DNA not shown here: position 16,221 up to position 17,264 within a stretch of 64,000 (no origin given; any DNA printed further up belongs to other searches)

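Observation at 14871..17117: ANL-family AMP-dependent ligase fused to an uncharacterised ~250-aa C-terminal domain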

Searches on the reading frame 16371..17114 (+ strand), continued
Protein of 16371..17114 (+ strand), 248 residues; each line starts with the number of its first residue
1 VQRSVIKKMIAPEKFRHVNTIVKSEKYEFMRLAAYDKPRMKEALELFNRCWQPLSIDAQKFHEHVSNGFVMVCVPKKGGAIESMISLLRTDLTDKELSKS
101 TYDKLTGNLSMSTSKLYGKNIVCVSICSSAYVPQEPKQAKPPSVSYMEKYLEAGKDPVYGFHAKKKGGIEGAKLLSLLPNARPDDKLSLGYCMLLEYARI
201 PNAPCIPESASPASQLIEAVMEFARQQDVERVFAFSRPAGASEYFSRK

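Call 47: search_solved_structures(query=A2, max_evalue=1, show_alignments=4)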
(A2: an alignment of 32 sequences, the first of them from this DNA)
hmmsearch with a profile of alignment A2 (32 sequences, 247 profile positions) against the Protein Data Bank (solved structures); distinct sequences matched with E-value up to 1: 4.
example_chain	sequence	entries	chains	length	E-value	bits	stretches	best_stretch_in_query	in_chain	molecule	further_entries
7uci_A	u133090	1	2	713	3.4e-06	29.7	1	148-196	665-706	Polyketide synthase-related protein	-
7ucl_A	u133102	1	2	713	3.4e-06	29.7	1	148-196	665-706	Polyketide synthase-related protein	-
2ree_A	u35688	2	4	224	0.00016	24.3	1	150-197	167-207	CurA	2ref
6mfc_B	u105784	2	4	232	0.1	15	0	150-190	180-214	GphF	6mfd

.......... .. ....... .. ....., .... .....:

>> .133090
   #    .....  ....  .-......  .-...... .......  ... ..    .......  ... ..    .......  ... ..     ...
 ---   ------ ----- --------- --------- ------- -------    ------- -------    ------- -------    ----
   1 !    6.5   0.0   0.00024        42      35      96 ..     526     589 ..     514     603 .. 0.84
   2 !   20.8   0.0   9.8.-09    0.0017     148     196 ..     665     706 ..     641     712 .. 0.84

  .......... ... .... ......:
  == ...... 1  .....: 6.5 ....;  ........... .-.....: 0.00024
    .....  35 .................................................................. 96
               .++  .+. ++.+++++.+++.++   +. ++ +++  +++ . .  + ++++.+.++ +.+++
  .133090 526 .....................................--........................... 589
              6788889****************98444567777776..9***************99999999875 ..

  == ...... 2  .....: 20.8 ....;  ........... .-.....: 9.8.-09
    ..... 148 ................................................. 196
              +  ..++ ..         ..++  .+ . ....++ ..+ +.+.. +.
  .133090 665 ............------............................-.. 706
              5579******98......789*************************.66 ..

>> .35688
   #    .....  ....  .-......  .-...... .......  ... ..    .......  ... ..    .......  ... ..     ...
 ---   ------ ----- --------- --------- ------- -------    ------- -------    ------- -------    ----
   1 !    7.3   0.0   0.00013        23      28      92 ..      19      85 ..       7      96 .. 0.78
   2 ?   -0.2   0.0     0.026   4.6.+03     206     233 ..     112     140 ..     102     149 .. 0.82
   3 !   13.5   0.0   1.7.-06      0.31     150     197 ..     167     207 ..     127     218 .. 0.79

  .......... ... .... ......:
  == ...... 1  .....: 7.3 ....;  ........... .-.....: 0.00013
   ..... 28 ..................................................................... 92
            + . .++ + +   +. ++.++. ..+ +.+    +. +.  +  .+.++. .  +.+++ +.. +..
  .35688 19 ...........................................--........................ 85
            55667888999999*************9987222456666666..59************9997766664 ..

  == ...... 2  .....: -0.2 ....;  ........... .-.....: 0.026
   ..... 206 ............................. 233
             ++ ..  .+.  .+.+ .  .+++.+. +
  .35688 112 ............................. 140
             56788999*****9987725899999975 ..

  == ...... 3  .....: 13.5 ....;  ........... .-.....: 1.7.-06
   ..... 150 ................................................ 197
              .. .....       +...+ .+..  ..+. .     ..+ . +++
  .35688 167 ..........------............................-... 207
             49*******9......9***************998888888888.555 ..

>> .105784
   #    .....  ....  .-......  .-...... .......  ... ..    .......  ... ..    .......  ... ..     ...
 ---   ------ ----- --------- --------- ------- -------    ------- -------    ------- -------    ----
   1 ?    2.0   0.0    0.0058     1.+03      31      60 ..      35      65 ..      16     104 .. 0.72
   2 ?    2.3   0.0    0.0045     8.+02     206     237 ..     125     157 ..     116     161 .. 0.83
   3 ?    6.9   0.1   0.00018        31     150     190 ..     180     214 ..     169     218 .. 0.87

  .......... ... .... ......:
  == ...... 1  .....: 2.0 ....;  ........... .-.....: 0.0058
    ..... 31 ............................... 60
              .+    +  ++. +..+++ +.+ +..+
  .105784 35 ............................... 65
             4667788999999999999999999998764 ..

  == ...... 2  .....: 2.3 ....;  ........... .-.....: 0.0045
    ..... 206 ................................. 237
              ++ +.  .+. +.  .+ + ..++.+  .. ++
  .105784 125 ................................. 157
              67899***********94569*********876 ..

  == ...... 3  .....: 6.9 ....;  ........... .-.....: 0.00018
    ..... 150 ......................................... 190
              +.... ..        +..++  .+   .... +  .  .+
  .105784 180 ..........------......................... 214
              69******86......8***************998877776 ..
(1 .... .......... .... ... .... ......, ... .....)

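Call 53: find_related_loci(query=A3, collection=genome_contigs, flank=10000)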
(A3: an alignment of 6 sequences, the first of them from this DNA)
Query A3 (243 aa) in genome_contigs; peptide patterns used: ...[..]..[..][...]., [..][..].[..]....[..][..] (x = any residue, [..] = any of these).
40 stretches matched a pattern; 29 encode a relative of the query (tblastn E <= 1e-3); 29 distinct loci.
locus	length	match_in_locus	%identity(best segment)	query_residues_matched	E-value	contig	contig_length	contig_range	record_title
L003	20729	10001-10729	79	1-243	5e-133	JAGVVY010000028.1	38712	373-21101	MAG: Candidatus Aenigmatarchaeota archaeon isolate RIFCSPHIGHO2_02_FULL_49_46 rifcsphigho2_02_scaffold_1187, whole genom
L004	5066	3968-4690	77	1-241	2e-129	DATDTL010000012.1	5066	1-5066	MAG TPA_asm: archaeon isolate SMAG_U8030 k141_1129100, whole genome shotgun sequence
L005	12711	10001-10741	46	1-243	4e-66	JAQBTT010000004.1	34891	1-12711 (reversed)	MAG: bacterium isolate casp150-mb.125 NODE_3224_length_34891_cov_0.086457, whole genome shotgun sequence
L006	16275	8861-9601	47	1-243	6e-65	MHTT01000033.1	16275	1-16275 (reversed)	MAG: Candidatus Wildermuthbacteria bacterium RIFCSPHIGHO2_01_FULL_49_22b rifcsphigho2_01_scaffold_9277, whole genome sho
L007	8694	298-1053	39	1-242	2e-53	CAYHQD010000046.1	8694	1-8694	MAG TPA_asm: uncultured Candidatus Peribacteria bacterium isolate ERP119705_co14_575 genome assembly, contig: NODE_12317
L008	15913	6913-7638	36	1-242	1e-48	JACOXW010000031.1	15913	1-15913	MAG: Candidatus Levyibacteriota bacterium isolate NC_groundwater_163_Ag_S-0.1um_40_14 S4_GD2017_2_S1_scaffold_2393, whol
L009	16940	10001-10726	39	1-242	5e-48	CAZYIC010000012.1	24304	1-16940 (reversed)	MAG TPA_asm: uncultured Gammaproteobacteria bacterium isolate binchicken_co38_456 genome assembly, contig: NODE_4279_len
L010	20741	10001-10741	39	1-242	1e-47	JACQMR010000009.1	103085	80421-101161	MAG: Candidatus Wildermuthbacteria bacterium isolate NC_groundwater_1234_Ag_S-0.1um_49_67 S_p1_S3_coassembly_k141_155759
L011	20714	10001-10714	37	1-242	2e-46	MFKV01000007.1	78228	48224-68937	MAG: Candidatus Kaiserbacteria bacterium RIFCSPHIGHO2_01_FULL_54_36 rifcsphigho2_01_scaffold_1722, whole genome shotgun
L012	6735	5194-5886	38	8-241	2e-45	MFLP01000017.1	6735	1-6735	MAG: Candidatus Kaiserbacteria bacterium RIFCSPHIGHO2_12_FULL_53_13 rifcsphigho2_12_scaffold_23203, whole genome shotgun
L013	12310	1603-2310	38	1-243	2e-44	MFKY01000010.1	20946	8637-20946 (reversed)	MAG: Candidatus Kaiserbacteria bacterium RIFCSPHIGHO2_01_FULL_55_37 rifcsphigho2_01_scaffold_15517, whole genome shotgun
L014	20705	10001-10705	39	1-242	7e-44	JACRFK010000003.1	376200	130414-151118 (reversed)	MAG: Candidatus Kaiserbacteria bacterium isolate NC_groundwater_1723_Pr3_B-0.1um_55_32 SR-2_scaffold_141_1109351, whole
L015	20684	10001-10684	38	9-243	1e-43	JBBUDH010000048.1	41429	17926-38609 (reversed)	MAG: Patescibacteria group bacterium isolate H43-bin093_1 H43_bin093_1_000000000048, whole genome shotgun sequence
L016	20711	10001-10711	36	1-243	6e-44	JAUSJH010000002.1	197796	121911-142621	MAG: bacterium isolate E14_metabat.bin.296 E14_k141_942604, whole genome shotgun sequence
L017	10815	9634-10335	41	1-241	2e-43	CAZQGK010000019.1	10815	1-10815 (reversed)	MAG TPA_asm: uncultured Candidatus Saccharibacteria bacterium isolate ERP113451_co1_332 genome assembly, contig: NODE_74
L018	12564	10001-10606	41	10-211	4e-42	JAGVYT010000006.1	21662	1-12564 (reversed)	Candidatus Woesearchaeota archaeon isolate RIFCSPHIGHO2_02_FULL_45_15 rifcsphigho2_02_scaffold_4504, whole genome shotgu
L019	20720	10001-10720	32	1-243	6e-42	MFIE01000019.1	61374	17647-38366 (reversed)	MAG: Candidatus Giovannonibacteria bacterium RIFCSPLOWO2_01_FULL_46_13 rifcsplowo2_01_scaffold_439, whole genome shotgun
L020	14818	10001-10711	34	1-242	1e-41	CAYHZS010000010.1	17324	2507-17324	MAG TPA_asm: uncultured Candidatus Saccharibacteria bacterium isolate ERP119705_co18_87 genome assembly, contig: NODE_39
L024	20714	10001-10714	33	1-243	3e-38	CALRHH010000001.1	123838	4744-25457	MAG: Candidatus Nomurabacteria bacterium isolate Ike-100m-40 genome assembly, contig: Ike-100-c45, whole genome shotgun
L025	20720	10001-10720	35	8-243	5e-38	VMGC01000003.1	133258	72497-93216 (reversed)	MAG: Parcubacteria group bacterium Gr01-1014_8 G01um10148_scaffold_34, whole genome shotgun sequence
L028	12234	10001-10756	32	1-243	1e-35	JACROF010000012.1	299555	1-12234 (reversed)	MAG: Candidatus Levyibacteriota bacterium isolate NC_groundwater_1954_Pr3_S-0.2um_39_3 scaffold_49882, whole genome shot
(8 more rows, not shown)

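Call 57: search_protein_families(library=pfam, proteins=[L024:4330-5382:-, L024:5500-6795:+, L024:7268-8233:+, L024:10808-11182:+, L024:11464-11811:+, L024:12152-13483:+, L024:13483-13935:-, L024:14002-15081:+, L024:15697-16299:-, L024:16410-17798:-], max_evalue=0.001)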
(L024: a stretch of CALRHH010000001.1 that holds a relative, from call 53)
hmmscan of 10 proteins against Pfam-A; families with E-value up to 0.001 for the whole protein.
L024:4330-5382:- (350 aa): 3 families
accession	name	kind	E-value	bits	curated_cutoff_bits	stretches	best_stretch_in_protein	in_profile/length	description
PF00988.28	CPSase_sm_chain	-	1.7e-54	183.4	27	1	3-129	1-126/126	Carbamoyl-phosphate synthase small chain, CPSase domain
PF00117.34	GATase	-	2.4e-51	174.6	22.8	1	170-342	2-188/190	Glutamine amidotransferase class-I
PF07722.19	Peptidase_C26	-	1e-08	35.7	20.5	1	218-326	90-219/219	Peptidase C26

L024:5500-6795:+ (432 aa): 3 families
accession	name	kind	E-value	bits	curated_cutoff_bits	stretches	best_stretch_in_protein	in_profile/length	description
PF08459.17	UvrC_RNaseH_dom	-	3.9e-32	111.7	22.3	1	290-421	12-159/159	UvrC RNAse H endonuclease domain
PF02151.25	UVR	-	3.1e-08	33.5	21.5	1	238-269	3-34/36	UvrB/uvrC motif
PF01541.30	GIY-YIG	-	0.00015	22.4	22.6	1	35-110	4-78/78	GIY-YIG catalytic domain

L024:7268-8233:+ (322 aa): 3 families
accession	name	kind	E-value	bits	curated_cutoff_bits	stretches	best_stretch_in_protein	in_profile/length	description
PF07478.18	Dala_Dala_lig_C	-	4.3e-22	79.1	24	1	114-315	2-201/204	D-ala D-ala ligase C-terminus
PF01820.27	Dala_Dala_lig_N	-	7.4e-21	75.3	34.6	2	56-96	81-121/121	D-ala D-ala ligase N-terminus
PF02655.19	ATP-grasp_3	-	3.9e-05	24.2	23.2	1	106-288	3-155/160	ATP-grasp domain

L024:10808-11182:+ (125 aa): 0 families

L024:11464-11811:+ (116 aa): 1 family
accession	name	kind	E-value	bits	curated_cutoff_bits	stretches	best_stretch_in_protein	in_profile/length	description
PF00076.28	RRM_1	-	9.6e-23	80.3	20.7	1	5-74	1-69/70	RNA recognition motif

L024:12152-13483:+ (444 aa): 0 families

L024:13483-13935:- (150 aa): 1 family
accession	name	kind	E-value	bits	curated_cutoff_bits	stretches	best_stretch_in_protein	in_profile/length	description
PF09424.15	YqeY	-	1.4e-35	122.9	27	1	4-147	2-141/143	Yqey-like protein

L024:14002-15081:+ (360 aa): 2 families
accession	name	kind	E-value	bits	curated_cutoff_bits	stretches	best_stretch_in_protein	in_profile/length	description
PF02646.22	RmuC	-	5.6e-52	177.1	26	1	62-332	8-274/291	RmuC family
PF06785.16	UPF0242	-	0.0004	20.9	33.5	1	15-115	34-132/194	Uncharacterised protein family (UPF0242) N-terminus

L024:15697-16299:- (200 aa): 4 families
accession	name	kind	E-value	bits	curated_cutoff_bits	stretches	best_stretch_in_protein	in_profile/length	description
PF13662.12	Toprim_4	-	2.9e-10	40.7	25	1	81-163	3-73/85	Toprim domain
PF21175.2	RecR_C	-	1.9e-07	30.8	22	1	177-200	1-24/24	RecR, C-terminal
PF21176.3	RecR_HhH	-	3.3e-06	27.2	27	1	4-45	1-42/45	RecR, helix-hairpin-helix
PF01751.28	Toprim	-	0.00073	20.1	23.1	0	82-166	3-85/96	Toprim domain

L024:16410-17798:- (462 aa): 4 families
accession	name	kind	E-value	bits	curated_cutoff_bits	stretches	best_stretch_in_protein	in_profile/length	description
PF03796.21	DnaB_C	-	1.6e-100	336.1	27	1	184-438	1-253/255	DnaB-like helicase C terminal domain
PF00772.26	DnaB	-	9.8e-30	103.1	23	1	9-109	2-102/103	DnaB-like helicase N terminal domain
PF13481.12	AAA_25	-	7e-15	55.6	27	1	181-364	11-190/195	AAA domain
PF06745.19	ATPase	-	9.4e-05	22.3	26.6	1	185-274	1-90/231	KaiC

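Call 58: search_protein_families(library=pfam, proteins=[L010:6605-8434:+, L010:10744-11712:+, L010:11717-12982:+, L010:13383-13970:+, L010:13996-15348:+, L009:6849-7871:+, L009:7972-8451:+, L009:10710-11369:-, L009:11460-12647:+, L009:12667-13746:+], max_evalue=0.001)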
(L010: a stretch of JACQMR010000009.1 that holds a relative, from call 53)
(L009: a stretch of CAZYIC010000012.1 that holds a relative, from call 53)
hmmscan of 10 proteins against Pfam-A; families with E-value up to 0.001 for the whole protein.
L010:6605-8434:+ (610 aa): 3 families
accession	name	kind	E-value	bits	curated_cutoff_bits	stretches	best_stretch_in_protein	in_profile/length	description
PF01380.27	SIS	-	2.3e-49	167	25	2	296-417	6-128/131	SIS domain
PF13522.11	GATase_6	-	9.2e-19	68.2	27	1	70-194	13-130/130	Glutamine amidotransferase domain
PF13537.11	GATase_7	-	1e-16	61.5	25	1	89-198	15-121/123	Glutamine amidotransferase domain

L010:10744-11712:+ (323 aa): 1 family
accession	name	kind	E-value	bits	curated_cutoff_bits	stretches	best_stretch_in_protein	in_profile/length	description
PF01933.23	CofD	-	1.2e-92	310.6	30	1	14-300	1-288/290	2-phospho-L-lactate transferase CofD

L010:11717-12982:+ (422 aa): 6 families
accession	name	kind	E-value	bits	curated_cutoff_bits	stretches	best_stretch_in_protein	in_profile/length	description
PF00483.29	NTP_transferase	-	1.6e-25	90.5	21.2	1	3-204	2-212/245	Nucleotidyl transferase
PF00132.30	Hexapep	-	8.2e-14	51.1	27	3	257-291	2-36/36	Bacterial transferase hexapeptide (six repeats)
PF25084.1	LbH_EIF2B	-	2.6e-11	43.9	54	1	243-320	8-83/105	EIF2B subunit epsilon LbH domain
PF14602.12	Hexapep_2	-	1.4e-05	25.2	27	0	368-401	2-33/34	Hexapeptide repeat of succinyl-transferase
PF12804.13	NTP_transf_3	-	2.5e-05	25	27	1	3-81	1-68/160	MobA-like NTP transferase domain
PF24894.1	Hexapep_GlmU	-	0.0001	22.8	23.3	0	240-286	42-86/104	GlmU-like, C-terminal hexapeptide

L010:13383-13970:+ (196 aa): 1 family
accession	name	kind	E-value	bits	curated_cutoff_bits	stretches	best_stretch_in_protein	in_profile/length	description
PF01300.24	Sua5_yciO_yrdC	-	8.6e-48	162.6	25.1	1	21-196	2-177/178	Telomere recombination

L010:13996-15348:+ (451 aa): 1 family
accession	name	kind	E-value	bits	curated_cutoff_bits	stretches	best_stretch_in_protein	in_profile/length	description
PF00464.25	SHMT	-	1e-156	522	27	1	14-397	1-399/399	Serine hydroxymethyltransferase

L009:6849-7871:+ (341 aa): 2 families
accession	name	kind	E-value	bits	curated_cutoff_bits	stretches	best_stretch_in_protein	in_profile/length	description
PF04019.17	DUF359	-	1.3e-21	76.9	25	1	206-338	1-125/126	Protein of unknown function (DUF359)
PF01467.32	CTP_transf_like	-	9.9e-12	45.6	21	1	7-148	1-132/133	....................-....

L009:7972-8451:+ (160 aa): 2 families
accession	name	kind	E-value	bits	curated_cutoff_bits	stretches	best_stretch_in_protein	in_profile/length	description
PF01272.25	GreA_GreB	-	1.9e-25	89.1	26.9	1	89-160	3-76/77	Transcription elongation factor, GreA/GreB, C-term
PF03449.20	GreA_GreB_N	-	1.5e-24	86.4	24.5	1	11-81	1-71/71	Transcription elongation factor, N-terminal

L009:10710-11369:- (219 aa): 0 families

L009:11460-12647:+ (396 aa): 0 families

L009:12667-13746:+ (360 aa): 2 families
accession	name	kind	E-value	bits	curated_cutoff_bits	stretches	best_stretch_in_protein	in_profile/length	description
PF01546.33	Peptidase_M20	-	3.4e-21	76.5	24.6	1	59-344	1-194/206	Peptidase family M20/M25/M40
PF07687.19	M20_dimer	-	2.9e-06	27.6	21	1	168-255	13-103/107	Peptidase dimerisation domain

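Call 59: find_homologous_proteins(query=A2, max_evalue=0.00001)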
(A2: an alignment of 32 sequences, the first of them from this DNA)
Query A2 (32 sequences) (243 aa, profile of the alignment): 7 proteins with E <= 0.00001 among 7819 candidates.
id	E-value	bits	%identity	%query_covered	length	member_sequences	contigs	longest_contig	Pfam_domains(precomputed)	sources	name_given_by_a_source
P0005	8.3e-84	299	44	99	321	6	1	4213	-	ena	-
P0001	8.8e-76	272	79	100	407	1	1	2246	PF01315.28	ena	-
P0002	9.7e-76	272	41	97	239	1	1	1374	-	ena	-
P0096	1.3e-72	262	29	97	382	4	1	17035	-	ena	-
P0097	1.6e-72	262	30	91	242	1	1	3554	-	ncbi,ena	ncbi:MAG: hypothetical protein AAB612_04635 [Patescibacteria group bacterium]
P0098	9.6e-72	259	46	100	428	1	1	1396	PF13193.13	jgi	jgi:hypothetical protein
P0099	2.7e-41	160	43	39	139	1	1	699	-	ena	-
